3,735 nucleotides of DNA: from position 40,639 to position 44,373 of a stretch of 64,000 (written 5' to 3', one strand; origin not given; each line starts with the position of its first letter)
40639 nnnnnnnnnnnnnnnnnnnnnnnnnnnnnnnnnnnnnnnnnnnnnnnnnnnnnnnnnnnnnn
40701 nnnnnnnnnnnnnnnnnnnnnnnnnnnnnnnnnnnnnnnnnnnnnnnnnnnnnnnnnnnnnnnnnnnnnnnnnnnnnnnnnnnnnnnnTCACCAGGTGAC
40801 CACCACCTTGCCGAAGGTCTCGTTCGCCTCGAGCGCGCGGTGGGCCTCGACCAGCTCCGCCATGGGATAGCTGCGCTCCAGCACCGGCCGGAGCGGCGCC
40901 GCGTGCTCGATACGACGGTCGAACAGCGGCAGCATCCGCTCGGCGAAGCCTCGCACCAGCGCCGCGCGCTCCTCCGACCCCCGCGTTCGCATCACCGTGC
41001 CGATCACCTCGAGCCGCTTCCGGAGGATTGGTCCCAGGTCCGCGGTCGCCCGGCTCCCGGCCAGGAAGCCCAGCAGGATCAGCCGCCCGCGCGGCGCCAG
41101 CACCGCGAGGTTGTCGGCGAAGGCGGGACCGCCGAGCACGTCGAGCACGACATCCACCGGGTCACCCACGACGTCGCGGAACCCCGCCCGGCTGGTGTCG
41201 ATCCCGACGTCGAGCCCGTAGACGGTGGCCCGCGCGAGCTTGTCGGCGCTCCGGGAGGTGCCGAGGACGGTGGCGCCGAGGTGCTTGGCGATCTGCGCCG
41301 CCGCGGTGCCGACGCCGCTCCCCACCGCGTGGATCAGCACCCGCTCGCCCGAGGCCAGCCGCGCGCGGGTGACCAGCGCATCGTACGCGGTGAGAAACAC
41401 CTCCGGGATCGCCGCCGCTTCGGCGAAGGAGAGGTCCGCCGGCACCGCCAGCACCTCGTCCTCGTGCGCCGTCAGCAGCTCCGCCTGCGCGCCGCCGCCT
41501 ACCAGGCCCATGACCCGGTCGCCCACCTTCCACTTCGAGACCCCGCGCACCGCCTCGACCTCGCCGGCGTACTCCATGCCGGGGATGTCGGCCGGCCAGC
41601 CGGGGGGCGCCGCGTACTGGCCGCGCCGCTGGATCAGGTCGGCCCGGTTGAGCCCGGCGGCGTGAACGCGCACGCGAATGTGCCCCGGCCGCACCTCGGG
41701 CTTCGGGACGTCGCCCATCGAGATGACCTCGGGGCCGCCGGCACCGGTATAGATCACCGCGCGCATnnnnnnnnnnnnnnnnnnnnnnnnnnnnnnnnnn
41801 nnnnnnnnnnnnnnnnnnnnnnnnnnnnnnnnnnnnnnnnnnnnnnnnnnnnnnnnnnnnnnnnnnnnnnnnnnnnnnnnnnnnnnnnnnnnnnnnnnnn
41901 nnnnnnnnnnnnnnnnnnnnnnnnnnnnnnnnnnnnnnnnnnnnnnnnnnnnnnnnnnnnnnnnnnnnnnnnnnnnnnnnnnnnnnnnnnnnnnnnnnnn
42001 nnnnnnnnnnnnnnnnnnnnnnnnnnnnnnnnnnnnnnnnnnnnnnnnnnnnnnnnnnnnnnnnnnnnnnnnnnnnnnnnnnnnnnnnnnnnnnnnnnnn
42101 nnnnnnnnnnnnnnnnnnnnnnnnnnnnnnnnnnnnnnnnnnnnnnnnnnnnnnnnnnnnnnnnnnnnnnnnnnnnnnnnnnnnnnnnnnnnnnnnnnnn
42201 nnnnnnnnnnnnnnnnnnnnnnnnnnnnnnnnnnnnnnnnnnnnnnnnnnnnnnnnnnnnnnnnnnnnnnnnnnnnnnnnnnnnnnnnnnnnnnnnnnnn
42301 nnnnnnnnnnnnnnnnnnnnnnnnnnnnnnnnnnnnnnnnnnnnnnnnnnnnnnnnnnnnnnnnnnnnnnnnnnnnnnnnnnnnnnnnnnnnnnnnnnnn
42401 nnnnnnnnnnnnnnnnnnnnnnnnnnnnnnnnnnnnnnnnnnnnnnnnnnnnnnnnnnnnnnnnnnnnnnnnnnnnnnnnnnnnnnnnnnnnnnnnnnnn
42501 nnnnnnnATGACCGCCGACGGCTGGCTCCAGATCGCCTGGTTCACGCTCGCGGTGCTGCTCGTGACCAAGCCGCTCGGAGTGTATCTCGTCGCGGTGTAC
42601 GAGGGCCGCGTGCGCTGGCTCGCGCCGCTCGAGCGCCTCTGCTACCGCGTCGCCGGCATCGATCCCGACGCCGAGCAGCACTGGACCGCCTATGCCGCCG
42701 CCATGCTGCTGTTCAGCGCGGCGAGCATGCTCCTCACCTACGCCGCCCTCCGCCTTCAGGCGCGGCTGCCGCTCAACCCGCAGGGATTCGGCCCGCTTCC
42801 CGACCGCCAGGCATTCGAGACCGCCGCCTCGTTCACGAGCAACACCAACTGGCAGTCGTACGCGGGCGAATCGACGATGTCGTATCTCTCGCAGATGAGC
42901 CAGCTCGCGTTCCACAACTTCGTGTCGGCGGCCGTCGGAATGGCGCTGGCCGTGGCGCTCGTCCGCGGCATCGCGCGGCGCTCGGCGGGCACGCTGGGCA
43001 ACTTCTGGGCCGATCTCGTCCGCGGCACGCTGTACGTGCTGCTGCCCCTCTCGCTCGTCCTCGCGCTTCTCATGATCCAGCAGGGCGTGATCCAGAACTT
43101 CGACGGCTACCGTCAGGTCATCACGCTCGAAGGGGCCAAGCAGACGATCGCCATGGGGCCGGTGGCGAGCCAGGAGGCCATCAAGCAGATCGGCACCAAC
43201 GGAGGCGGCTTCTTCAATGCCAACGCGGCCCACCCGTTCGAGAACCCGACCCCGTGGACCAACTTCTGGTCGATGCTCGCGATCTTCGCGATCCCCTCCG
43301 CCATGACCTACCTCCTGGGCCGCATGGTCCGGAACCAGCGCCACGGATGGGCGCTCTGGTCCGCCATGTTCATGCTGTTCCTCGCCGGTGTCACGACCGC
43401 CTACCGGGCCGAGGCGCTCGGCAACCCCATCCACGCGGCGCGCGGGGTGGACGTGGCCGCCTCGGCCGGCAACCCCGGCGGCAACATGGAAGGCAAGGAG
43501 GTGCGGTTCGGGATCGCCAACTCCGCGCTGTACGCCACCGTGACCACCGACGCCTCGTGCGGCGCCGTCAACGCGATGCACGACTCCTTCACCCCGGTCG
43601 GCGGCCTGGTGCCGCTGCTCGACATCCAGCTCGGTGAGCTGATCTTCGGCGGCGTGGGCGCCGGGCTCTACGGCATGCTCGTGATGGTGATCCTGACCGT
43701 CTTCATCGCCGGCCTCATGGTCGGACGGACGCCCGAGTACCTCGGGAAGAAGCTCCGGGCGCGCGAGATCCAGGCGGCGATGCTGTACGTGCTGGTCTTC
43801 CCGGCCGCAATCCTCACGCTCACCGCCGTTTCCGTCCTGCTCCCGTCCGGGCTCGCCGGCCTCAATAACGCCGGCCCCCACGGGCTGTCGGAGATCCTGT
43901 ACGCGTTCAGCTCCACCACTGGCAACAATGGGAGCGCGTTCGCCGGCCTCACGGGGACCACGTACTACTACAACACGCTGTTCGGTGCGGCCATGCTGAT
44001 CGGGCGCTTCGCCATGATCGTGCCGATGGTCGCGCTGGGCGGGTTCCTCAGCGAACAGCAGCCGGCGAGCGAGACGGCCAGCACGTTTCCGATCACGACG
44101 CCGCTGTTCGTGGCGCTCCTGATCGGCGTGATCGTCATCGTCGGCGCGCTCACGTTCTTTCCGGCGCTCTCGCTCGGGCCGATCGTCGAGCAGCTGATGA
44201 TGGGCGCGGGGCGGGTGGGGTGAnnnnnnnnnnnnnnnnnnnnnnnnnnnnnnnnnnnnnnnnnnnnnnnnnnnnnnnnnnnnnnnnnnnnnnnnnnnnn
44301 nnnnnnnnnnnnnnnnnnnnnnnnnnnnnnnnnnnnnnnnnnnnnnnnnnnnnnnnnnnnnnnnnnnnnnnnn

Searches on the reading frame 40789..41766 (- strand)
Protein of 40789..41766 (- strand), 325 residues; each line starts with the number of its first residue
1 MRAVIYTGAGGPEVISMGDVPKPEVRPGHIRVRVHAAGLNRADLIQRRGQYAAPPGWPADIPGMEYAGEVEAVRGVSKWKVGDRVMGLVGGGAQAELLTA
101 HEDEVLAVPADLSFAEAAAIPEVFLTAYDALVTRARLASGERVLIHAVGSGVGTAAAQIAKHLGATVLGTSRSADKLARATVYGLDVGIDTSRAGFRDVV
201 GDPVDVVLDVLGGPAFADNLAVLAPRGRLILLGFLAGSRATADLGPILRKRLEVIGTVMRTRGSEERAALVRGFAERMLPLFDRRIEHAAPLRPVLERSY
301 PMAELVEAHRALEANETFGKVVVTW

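Call 69: search_protein_families(library=pfam, proteins=[window:40789-41766:-], max_evalue=0.00001)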
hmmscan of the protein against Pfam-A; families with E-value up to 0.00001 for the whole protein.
window:40789-41766:- (325 aa): 3 families
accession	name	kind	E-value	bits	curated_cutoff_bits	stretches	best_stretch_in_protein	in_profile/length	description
PF00107.32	ADH_zinc_N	-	2.8e-22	79.5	31.8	1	151-267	1-120/129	Zinc-binding dehydrogenase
PF13602.12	ADH_zinc_N_2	-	2.4e-17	64.6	27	1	184-323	2-134/134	Zinc-binding dehydrogenase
PF08240.17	ADH_N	-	5.3e-15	56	23.5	1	27-109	2-103/104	Alcohol dehydrogenase GroES-like domain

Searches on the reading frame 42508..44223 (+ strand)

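Call 69: search_protein_families(library=pfam, proteins=[window:42508-44223:+], max_evalue=0.00001)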
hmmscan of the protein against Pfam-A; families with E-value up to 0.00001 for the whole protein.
window:42508-44223:+ (571 aa): 1 family
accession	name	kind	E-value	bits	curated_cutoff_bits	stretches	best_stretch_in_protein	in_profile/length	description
PF03814.21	KdpA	-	1.6e-233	776.3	22.6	1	12-563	3-548/548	Potassium-transporting ATPase A subunit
